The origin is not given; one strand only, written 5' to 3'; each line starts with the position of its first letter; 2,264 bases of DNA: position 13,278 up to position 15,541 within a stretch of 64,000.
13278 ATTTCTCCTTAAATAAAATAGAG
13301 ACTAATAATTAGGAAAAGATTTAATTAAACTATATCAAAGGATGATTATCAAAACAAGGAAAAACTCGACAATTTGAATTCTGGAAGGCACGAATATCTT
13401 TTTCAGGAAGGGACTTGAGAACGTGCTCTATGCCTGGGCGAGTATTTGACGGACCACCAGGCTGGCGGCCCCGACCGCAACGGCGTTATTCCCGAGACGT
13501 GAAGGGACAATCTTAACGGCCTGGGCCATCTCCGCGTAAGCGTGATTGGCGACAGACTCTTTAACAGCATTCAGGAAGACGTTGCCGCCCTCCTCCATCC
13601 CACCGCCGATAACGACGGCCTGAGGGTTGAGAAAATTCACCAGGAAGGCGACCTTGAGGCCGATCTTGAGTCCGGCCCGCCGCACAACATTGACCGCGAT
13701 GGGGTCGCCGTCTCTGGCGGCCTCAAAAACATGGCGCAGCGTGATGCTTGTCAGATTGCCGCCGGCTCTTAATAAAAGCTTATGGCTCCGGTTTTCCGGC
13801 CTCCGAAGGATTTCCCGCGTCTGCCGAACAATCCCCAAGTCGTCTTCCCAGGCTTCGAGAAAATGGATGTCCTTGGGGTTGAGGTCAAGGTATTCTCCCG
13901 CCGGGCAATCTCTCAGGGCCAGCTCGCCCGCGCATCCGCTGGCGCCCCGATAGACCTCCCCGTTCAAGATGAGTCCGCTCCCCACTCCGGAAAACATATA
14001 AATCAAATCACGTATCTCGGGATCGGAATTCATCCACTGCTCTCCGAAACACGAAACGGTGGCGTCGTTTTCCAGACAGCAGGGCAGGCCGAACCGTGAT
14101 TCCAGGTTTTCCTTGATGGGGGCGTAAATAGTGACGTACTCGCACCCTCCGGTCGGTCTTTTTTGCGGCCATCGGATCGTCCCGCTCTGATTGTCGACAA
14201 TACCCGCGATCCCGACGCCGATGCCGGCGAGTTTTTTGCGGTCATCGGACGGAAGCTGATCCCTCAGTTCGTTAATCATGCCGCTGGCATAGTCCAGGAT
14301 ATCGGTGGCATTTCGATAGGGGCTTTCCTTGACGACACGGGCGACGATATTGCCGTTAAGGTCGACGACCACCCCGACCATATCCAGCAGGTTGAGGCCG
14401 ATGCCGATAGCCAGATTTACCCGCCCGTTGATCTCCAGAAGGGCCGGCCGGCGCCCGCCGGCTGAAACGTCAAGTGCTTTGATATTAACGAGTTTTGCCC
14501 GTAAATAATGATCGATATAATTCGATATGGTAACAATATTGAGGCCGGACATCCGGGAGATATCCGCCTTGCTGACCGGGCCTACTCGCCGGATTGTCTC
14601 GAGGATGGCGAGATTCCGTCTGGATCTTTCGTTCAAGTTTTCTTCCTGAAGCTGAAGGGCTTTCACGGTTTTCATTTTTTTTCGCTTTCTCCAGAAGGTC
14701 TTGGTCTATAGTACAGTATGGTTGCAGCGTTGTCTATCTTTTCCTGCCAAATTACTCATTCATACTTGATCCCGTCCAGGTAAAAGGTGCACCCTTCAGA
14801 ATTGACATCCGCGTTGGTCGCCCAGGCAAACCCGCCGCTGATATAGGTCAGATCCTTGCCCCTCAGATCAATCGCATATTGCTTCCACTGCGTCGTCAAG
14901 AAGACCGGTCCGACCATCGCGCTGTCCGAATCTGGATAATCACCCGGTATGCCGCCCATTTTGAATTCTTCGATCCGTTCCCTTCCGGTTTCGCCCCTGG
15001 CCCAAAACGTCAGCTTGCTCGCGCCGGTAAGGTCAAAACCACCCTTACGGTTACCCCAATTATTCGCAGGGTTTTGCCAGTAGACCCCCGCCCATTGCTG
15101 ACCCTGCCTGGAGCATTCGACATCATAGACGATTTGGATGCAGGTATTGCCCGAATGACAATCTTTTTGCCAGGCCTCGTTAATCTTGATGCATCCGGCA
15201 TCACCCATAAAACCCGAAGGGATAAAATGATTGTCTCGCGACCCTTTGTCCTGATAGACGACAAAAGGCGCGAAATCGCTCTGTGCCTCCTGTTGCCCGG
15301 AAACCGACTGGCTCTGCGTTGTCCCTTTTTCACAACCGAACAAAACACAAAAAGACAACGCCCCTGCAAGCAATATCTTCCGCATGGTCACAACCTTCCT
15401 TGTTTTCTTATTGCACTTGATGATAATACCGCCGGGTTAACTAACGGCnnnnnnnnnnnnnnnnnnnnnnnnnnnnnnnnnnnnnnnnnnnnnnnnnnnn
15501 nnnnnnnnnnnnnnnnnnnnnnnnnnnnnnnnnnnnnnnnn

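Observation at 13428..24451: Non-Bacteroidetes polysaccharide-utilisation-type locus built around a GH94 phosphorylase, lacking its ABC ATPase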

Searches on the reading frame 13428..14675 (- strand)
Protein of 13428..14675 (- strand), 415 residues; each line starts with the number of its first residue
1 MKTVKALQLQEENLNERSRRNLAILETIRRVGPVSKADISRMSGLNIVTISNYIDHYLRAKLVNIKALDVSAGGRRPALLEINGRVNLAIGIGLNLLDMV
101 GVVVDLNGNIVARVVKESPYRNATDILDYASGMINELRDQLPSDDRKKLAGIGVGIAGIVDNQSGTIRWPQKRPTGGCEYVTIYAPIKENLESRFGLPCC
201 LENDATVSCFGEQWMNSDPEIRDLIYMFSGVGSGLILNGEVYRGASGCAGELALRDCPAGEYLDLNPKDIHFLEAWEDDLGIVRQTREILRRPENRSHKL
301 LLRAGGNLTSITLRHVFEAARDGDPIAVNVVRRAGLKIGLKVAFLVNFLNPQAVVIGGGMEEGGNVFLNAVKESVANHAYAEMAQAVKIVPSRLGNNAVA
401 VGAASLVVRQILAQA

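Call 3: search_protein_families(library=pfam, proteins=[window:13428-14675:-], max_evalue=0.01)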
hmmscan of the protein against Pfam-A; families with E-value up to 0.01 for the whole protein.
window:13428-14675:- (415 aa): 1 family
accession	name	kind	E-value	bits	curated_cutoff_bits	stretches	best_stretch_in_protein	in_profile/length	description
PF00480.26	ROK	-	4.8e-39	135.1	22.9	2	98-252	10-155/294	ROK family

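Call 4: search_protein_families(library=ncbifam, proteins=[window:13428-14675:-], max_evalue=0.01)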
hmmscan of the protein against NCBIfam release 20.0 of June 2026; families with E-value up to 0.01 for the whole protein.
window:13428-14675:- (415 aa): 12 families
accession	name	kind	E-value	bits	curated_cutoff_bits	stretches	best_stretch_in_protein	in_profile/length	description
TIGR00744.1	ROK_glcA_fam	subfamily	3.8e-41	141.4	260.35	1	103-413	14-314/318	ROK family glucokinase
NF047937.1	TransRegNagC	equivalog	2e-38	132.7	650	1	23-412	15-388/399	DNA-binding transcriptional regulator NagC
NF049930.1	TransRegMlc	equivalog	9.1e-27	94.4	530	1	26-407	23-389/405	sugar metabolism global transcriptional regulator Mlc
NF042998.1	bglucokin_BglK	equivalog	4.2e-15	55.8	550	2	304-404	188-282/291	beta-glucoside kinase BglK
NF009835.0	PRK13310.1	equivalog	2.6e-13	50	380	1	144-408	51-301/303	N-acetylglucosamine kinase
NF003461.0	PRK05082.1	subfamily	4.5e-13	49.2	283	2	101-252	15-154/291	N-acetylmannosamine kinase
NF007251.0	PRK09698.1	equivalog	7.8e-13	48.3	253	2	129-252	45-164/304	allose kinase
NF047821.1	NactlManKinNanK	equivalog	1.4e-12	47.8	450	2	102-252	16-154/288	N-acetylmannosamine kinase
NF045551.1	GK_Pyrobac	equivalog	1.4e-10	41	500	2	145-253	44-144/294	ATP-dependent glucokinase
NF007108.0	PRK09557.1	equivalog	4.1e-09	36.2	443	2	316-406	211-299/303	fructokinase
NF009836.0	PRK13311.1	equivalog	0.0032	16.7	551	1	150-259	58-162/256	N-acetyl-D-glucosamine kinase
NF045550.1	FrctkaseScrK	equivalog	0.0044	16.5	400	0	147-245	53-149/293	fructokinase ScrK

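Call 68: search_solved_structures(query=window:13428-14675:-, max_evalue=0.00001)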
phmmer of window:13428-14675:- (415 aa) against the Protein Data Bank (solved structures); distinct sequences matched with E-value up to 0.00001: 26.
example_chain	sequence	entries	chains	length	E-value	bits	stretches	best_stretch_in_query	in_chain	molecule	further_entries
2qm1_A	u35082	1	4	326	1.6e-33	119.7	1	133-408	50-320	Glucokinase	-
3vgk_A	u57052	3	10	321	2e-25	92.9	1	89-409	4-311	Glucokinase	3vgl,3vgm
5f7p_E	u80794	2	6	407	2e-20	76.5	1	22-412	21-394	Lmo0178 protein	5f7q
5f7r_E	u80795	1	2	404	2e-20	76.5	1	22-412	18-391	Lmo0178 protein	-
3bp8_A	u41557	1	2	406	2.6e-20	76.2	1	23-405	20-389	Putative NAGC-like transcriptional regulator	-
1z6r_A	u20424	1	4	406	3e-20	75.9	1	23-405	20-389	Mlc protein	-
1z05_A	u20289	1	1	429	3.9e-20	75.6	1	25-406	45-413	transcriptional regulator, ROK family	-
2hoe_A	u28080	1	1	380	5.4e-20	75.1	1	23-262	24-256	N-acetylglucosamine kinase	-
9srt_D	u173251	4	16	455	6e-20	74.9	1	23-405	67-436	DNA-binding transcriptional repressor Mlc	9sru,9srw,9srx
4ija_A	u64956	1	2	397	5.9e-18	68.4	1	24-253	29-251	XylR protein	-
7rhe_A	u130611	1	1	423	7e-17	64.8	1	15-254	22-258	ROK family protein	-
5nck_A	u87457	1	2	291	1.6e-16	63.7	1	172-255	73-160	N-acetylmannosamine kinase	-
3vov_A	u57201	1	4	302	5.4e-14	55.3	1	148-253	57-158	Glucokinase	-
3eo3_A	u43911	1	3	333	2e-12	50.2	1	96-408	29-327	Bifunctional UDP-N-acetylglucosamine 2-epimerase/N-acetylmannosamine kinase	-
2yhy_A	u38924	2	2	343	2e-12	50.2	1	96-408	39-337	BIFUNCTIONAL UDP-N-ACETYLGLUCOSAMINE 2-EPIMERASE/N-ACETYLMANNOSAMINE KINASE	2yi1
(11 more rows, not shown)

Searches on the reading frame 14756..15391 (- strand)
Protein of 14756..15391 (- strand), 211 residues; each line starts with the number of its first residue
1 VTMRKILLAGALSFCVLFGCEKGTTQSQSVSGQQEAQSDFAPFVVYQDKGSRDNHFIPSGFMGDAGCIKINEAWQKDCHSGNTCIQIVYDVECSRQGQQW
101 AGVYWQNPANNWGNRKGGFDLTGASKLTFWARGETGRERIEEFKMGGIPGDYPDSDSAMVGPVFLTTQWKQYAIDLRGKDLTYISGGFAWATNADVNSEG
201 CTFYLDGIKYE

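Call 3: search_protein_families(library=pfam, proteins=[window:14756-15391:-], max_evalue=0.01)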
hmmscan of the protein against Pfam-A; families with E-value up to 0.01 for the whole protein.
window:14756-15391:- (211 aa): 0 families

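Call 4: search_protein_families(library=ncbifam, proteins=[window:14756-15391:-], max_evalue=0.01)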
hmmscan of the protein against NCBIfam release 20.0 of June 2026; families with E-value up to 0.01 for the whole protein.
window:14756-15391:- (211 aa): 0 families

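Call 49: find_homologous_proteins(query=window:14756-15391:-)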
Query window:14756-15391:- (211 aa): 1044 proteins with E <= 0.001 among 1118 candidates; the best 120 are listed.
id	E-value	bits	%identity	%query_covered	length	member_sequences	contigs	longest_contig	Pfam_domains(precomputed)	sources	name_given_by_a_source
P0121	1.8e-143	494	100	99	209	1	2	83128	-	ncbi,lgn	-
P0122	8.6e-132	456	55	88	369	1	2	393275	-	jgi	jgi:hypothetical protein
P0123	2.3e-126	438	61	81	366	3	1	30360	-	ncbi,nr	ncbi:MAG: hypothetical protein AMJ95_11445 [Omnitrophica WOR_2 bacterium SM23_72]|nr:MAG: hypothetic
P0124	3.9e-126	437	58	84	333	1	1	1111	-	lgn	-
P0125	7.0e-123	427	62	81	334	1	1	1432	-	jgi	jgi:hypothetical protein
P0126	1.1e-122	426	54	100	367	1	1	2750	-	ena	-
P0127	1.4e-122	426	59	83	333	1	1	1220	-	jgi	jgi:hypothetical protein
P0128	1.7e-122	425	60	85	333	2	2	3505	-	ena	-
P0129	4.6e-119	414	66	81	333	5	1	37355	-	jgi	-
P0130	9.2e-119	413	60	89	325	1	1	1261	-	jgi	jgi:hypothetical protein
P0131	5.2e-117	407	62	81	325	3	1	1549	-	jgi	jgi:hypothetical protein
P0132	1.6e-115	402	55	84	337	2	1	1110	-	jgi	jgi:hypothetical protein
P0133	7.0e-115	400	60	84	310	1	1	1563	-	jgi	-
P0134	1.1e-111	390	55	100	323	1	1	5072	-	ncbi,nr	ncbi:MAG: hypothetical protein NC908_03610, partial [Candidatus Omnitrophica bacterium]|nr:hypotheti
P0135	2.6e-110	385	61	83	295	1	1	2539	-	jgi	jgi:hypothetical protein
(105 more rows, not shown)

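Call 63: predict_structure(alignment_id=A2)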
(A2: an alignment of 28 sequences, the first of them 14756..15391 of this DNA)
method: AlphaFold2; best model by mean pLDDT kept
length: 211 residues; sequences in the alignment: 28
mean_pLDDT: 78.3   pTM: 0.72
mean pLDDT of the five models: 78.3, 76.3, 76.1, 71.1, 46.2
residues with pLDDT >= 90: 88; 70-90: 61; 50-70: 35; < 50: 27
segments of 3 or more residues with pLDDT < 50: 1-5, 24-34, 110-115, 151-153
pLDDT, mean of each block of 10 residues (from residue 1): 49 53 46 61 89 77 86 91 92 90 73 54 92 97 76 67 95 91 77 93 95 93
secondary structure, 60 per line:
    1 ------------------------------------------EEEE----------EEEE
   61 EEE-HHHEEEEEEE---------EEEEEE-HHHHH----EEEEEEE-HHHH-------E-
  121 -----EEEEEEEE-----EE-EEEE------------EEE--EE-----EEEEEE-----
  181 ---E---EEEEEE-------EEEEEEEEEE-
elements in order: E43-46 E57-63 E68-74 E84-89 H91-95 E100-106 H108-111 E126-133 E142-145 E158-160 E170-175 E188-193 E201-210

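Call 66: fold_search(model_id=the predicted structure, library=pdb)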
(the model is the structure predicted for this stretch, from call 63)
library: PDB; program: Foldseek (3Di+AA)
matches with E <= 10: 1501; with E <= 0.001: 31
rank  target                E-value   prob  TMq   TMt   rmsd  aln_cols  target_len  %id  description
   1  1wmx_B                2.3e-06  1.00  0.50  0.53   7.6       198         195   14  Crystal Structure of Family 30 Carbohydrate Binding Module (released 2004-08-03)
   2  2c24_B                4.0e-06  1.00  0.54  0.64   4.4       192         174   13  FAMILY 30 CARBOHYDRATE-BINDING MODULE OF CELLULOSOMAL CELLULASE CEL9D- CEL44B OF CLOSTRIDIUM THERMOCELLUM (released 2005-11-22)
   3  1wzx_B                5.0e-06  1.00  0.54  0.64   4.5       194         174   13  Crystal Structure of Family 30 Carbohydrate Binding Module. (released 2005-03-22)
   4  1wcu                  5.3e-06  1.00  0.44  0.59   5.9       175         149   14  CBM29_1, A Family 29 Carbohydrate Binding Module from Piromyces equi (released 2005-03-31)
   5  7t7y                  5.9e-06  1.00  0.48  0.64   5.1       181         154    9  The crystal structure of family 8 carbohydrate-binding module from Dictyostelium discoideum complexed with iodine atoms (released 2022-04-20)
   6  2c24_A                6.2e-06  1.00  0.50  0.59   7.5       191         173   14  FAMILY 30 CARBOHYDRATE-BINDING MODULE OF CELLULOSOMAL CELLULASE CEL9D- CEL44B OF CLOSTRIDIUM THERMOCELLUM (released 2005-11-22)
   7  1wmx_A                8.2e-06  1.00  0.54  0.64   4.4       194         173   14  Crystal Structure of Family 30 Carbohydrate Binding Module (released 2004-08-03)
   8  6r31_A                1.6e-05  1.00  0.48  0.57   5.5       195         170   15  Family 11 Carbohydrate-Binding Module from Clostridium thermocellum in complex with beta-1,3-1,4-mixed-linked tetrasac (released 2020-02-05)
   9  3jxs_A                2.9e-05  1.00  0.33  0.41  12.6       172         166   16  Crystal structure of XG34, an evolved xyloglucan binding CBM (released 2009-10-27)
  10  1wzx_A                3.1e-05  1.00  0.56  0.66   4.1       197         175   12  Crystal Structure of Family 30 Carbohydrate Binding Module. (released 2005-03-22)
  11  6r3m_A                3.6e-05  1.00  0.49  0.57   6.0       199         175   14  Family 11 Carbohydrate-Binding Module from Clostridium thermocellum in complex with beta-1,3-1,4-mixed-linked tetrasac (released 2020-02-05)
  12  9cyn_C                4.3e-05  1.00  0.39  0.38   9.7       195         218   11  Flagellar filament sheath protein FlaA1 (released 2026-03-18)
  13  4bj0_A                8.7e-05  1.00  0.39  0.48   8.3       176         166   13  Xyloglucan binding module (CBM4-2 X2-L110F) in complex with branched xyloses (released 2014-04-23)
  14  2y64_A                1.4e-04  1.00  0.38  0.46   8.0       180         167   14  Xylopentaose binding mutated (X-2 L110F) CBM4-2 Carbohydrate Binding Module from a Thermostable Rhodothermus marinus X (released 2012-03-07)
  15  2y6j                  2.0e-04  1.00  0.38  0.47   5.0       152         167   14  X-2 engineered mutated CBM4-2 Carbohydrate Binding Module from a Thermostable Rhodothermus marinus Xylanase (released 2012-03-07)
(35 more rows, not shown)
